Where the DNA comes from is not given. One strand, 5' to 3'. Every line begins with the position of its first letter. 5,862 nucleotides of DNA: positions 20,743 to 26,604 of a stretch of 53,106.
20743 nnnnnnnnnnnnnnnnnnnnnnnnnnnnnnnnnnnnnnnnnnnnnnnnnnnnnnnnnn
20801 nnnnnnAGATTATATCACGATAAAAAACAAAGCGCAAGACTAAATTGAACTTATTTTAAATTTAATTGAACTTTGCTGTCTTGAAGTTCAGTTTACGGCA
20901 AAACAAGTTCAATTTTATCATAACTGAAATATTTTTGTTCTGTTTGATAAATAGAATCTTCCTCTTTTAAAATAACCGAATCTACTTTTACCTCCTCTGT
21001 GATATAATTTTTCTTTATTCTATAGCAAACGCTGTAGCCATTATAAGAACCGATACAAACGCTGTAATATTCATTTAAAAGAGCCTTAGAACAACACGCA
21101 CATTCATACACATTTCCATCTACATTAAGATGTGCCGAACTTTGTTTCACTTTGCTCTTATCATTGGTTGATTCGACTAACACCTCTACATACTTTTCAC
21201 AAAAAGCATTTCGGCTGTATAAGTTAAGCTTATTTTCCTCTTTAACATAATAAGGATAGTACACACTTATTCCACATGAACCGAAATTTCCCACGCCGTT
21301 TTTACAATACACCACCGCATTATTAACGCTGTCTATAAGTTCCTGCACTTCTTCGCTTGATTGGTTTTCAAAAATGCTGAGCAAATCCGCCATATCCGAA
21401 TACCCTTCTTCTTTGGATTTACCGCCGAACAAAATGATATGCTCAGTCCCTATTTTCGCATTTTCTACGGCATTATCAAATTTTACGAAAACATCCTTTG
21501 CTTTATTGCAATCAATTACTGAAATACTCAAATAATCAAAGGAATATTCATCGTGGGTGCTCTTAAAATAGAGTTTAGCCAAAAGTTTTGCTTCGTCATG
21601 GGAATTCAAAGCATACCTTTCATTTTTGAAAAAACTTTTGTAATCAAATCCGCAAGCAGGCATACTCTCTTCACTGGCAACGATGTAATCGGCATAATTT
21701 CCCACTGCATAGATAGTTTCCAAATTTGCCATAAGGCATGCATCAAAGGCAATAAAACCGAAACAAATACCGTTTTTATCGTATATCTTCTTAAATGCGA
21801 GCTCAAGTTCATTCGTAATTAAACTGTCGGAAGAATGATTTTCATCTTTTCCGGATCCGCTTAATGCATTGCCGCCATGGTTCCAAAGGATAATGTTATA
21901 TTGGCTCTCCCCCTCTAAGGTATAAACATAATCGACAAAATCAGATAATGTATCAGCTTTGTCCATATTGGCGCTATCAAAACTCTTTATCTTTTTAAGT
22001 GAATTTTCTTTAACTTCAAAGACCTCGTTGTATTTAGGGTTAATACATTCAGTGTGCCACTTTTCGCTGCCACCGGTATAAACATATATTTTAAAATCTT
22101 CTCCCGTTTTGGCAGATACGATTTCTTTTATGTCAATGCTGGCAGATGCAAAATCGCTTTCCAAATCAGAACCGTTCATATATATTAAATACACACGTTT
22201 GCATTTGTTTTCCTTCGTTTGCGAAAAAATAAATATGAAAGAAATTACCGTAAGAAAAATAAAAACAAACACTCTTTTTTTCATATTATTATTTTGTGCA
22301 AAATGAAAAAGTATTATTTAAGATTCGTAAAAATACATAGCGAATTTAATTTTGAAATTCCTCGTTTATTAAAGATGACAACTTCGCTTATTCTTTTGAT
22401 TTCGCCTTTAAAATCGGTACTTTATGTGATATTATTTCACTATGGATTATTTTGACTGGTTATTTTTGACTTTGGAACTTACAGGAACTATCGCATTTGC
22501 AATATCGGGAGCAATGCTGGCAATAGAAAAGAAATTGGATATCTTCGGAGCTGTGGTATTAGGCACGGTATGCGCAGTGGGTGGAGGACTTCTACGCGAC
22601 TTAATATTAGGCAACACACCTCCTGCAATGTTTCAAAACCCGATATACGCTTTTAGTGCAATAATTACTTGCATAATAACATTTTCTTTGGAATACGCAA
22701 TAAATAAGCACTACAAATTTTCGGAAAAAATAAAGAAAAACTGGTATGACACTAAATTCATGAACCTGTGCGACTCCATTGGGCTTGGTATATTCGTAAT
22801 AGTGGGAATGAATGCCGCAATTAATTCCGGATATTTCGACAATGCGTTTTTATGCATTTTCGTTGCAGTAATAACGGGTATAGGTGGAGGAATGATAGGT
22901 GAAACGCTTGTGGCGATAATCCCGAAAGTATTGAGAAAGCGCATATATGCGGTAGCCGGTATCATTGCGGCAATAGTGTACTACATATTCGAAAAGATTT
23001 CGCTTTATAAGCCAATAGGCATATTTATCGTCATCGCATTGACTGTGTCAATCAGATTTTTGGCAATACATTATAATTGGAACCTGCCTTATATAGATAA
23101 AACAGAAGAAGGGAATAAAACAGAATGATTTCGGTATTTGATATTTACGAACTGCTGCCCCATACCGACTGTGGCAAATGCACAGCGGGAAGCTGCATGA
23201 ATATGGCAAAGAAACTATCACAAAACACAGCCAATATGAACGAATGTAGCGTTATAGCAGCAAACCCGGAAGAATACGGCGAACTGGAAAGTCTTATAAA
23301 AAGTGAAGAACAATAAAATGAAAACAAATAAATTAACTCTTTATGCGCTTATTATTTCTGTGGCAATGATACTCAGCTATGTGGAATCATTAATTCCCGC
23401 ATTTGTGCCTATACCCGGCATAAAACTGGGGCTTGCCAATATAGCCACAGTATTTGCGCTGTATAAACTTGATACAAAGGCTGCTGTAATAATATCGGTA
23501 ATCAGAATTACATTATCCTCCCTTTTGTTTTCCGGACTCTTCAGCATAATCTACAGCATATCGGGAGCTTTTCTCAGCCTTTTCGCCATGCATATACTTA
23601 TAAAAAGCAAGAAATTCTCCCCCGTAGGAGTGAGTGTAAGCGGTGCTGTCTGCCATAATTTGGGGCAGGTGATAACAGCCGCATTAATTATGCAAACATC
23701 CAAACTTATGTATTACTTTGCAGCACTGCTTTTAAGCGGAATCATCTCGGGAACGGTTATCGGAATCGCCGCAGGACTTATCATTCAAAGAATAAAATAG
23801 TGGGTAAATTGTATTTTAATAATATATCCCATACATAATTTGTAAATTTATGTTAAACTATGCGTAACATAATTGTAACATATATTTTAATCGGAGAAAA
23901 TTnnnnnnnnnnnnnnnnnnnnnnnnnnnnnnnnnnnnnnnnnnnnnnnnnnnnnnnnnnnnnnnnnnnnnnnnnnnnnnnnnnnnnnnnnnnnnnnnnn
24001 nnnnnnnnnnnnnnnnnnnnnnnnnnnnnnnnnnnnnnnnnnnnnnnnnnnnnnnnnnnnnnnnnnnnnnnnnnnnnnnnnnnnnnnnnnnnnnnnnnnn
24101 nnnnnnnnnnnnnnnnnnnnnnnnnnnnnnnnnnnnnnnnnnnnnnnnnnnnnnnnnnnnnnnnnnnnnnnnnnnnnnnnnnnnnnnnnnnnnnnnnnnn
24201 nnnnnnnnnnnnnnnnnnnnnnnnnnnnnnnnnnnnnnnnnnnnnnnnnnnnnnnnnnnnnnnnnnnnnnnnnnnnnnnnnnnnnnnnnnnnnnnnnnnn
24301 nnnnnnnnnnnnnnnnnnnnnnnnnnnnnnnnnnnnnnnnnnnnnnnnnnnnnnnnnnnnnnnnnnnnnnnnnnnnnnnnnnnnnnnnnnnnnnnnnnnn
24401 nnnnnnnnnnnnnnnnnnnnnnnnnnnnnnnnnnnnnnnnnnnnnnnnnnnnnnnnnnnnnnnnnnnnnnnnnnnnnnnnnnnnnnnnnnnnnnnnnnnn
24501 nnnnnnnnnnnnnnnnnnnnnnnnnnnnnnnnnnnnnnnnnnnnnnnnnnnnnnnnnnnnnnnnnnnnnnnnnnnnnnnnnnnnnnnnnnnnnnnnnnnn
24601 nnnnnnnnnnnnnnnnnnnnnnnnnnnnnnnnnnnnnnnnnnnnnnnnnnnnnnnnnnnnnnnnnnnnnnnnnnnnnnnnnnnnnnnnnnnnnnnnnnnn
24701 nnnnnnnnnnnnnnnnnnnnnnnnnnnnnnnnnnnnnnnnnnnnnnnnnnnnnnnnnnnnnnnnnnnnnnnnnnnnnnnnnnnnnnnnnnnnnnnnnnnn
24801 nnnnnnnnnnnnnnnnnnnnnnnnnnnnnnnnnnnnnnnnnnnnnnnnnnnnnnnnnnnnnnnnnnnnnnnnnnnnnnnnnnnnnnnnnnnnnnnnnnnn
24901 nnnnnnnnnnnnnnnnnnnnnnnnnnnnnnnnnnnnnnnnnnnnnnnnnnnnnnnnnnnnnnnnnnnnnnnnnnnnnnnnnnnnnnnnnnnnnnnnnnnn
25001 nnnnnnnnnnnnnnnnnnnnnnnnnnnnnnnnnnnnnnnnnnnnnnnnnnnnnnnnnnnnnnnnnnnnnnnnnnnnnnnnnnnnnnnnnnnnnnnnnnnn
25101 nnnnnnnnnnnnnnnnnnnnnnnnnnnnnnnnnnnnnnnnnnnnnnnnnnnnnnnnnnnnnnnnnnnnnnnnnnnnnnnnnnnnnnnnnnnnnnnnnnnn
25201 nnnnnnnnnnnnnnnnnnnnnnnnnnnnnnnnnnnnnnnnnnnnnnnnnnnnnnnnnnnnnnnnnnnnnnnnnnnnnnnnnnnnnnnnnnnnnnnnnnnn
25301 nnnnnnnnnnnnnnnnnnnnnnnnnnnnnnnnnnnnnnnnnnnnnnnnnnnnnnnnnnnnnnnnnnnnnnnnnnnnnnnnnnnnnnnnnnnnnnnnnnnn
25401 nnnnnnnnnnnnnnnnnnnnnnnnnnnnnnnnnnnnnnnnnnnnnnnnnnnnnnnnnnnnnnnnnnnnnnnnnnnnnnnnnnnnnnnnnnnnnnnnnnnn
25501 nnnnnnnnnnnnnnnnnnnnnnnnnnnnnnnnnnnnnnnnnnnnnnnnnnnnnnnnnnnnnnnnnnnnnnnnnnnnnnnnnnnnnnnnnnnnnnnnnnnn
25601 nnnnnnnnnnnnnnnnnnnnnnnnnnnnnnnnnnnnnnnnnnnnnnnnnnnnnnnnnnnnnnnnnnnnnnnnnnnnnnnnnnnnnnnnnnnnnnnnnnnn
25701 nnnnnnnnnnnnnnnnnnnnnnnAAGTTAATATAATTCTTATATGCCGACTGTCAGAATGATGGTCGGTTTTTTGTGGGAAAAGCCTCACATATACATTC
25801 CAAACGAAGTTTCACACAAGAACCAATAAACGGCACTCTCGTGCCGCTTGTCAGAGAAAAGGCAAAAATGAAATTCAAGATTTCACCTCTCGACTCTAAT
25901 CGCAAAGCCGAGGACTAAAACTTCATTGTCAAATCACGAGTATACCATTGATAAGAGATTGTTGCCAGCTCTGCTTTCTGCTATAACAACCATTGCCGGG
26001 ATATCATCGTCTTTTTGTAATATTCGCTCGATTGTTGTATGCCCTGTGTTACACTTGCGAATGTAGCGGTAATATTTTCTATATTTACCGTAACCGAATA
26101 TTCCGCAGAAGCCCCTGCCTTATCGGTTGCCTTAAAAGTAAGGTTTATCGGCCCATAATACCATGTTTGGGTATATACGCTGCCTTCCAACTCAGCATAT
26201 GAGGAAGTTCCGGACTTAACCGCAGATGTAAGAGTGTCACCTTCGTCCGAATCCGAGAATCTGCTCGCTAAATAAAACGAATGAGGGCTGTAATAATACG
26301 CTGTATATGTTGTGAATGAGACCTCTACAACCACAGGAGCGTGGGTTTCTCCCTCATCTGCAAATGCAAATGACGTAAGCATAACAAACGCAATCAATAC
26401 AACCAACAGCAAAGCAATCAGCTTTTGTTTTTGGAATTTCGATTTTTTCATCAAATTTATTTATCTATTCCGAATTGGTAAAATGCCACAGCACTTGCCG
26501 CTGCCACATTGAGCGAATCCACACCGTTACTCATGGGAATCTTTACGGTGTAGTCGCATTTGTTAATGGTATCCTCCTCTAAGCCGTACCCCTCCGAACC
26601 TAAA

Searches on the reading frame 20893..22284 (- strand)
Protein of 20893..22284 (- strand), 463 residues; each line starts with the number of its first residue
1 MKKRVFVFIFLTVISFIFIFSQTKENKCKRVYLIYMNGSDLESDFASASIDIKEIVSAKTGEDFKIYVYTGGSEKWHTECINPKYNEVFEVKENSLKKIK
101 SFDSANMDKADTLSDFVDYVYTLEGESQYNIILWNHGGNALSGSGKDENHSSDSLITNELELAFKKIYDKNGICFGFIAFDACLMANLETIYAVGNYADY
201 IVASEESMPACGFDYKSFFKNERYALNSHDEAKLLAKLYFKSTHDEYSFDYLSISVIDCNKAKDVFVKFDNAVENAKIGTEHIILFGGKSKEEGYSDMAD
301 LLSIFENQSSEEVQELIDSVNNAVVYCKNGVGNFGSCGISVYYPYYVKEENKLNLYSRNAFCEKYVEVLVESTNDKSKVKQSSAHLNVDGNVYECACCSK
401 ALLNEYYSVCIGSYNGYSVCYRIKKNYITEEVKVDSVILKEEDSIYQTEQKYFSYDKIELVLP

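Call 13: search_protein_families(library=pfam, proteins=[window:20893-22284:-], max_evalue=0.001)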
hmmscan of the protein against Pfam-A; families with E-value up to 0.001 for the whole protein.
window:20893-22284:- (463 aa): 1 family
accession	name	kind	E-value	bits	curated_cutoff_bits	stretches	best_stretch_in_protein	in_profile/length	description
PF03415.19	Peptidase_C11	-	1.1e-29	104.6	25.8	1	35-416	2-309/359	Clostripain family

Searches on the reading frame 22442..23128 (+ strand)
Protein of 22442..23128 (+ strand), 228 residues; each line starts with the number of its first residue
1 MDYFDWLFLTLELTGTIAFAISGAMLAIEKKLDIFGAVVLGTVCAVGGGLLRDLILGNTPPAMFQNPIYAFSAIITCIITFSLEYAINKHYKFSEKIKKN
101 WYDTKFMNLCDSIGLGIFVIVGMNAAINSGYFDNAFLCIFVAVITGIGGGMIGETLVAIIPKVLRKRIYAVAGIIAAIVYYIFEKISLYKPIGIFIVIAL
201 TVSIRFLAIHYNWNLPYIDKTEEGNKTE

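Call 106: search_protein_families(library=pfam, proteins=[window:22442-23128:+], max_evalue=0.00001)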
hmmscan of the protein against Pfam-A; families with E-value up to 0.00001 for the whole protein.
window:22442-23128:+ (228 aa): 1 family
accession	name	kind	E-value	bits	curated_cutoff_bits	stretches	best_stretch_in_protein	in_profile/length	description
PF03458.18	Gly_transporter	-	7.5e-41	138.3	23.5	2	10-83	2-76/78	Glycine transporter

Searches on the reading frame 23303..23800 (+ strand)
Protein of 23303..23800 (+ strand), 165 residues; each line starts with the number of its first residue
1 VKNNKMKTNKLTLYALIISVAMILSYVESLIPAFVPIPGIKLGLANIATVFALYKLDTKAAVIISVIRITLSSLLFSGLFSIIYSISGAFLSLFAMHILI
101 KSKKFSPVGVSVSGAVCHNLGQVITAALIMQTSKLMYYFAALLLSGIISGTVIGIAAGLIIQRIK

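Call 106: search_protein_families(library=pfam, proteins=[window:23303-23800:+], max_evalue=0.00001)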
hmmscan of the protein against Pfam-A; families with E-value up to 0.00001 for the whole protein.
window:23303-23800:+ (165 aa): 1 family
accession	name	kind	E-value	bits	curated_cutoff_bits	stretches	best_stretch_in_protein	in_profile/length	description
PF07456.16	Hpre_diP_synt_I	-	3.1e-39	134.8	30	1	18-158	2-145/147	Heptaprenyl diphosphate synthase component I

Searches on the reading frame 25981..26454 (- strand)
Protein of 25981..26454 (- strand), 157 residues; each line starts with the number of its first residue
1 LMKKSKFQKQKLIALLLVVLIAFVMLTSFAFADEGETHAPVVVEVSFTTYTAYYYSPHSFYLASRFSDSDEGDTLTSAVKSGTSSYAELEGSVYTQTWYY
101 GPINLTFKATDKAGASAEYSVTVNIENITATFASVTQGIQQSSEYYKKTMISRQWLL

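Call 13: search_protein_families(library=pfam, proteins=[window:25981-26454:-], max_evalue=0.001)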
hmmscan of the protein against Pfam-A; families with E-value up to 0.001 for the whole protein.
window:25981-26454:- (157 aa): 1 family
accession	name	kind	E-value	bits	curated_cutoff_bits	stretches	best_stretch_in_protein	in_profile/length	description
PF17963.7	Big_9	-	0.00014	23.1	23.6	1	39-124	3-89/89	Bacterial Ig domain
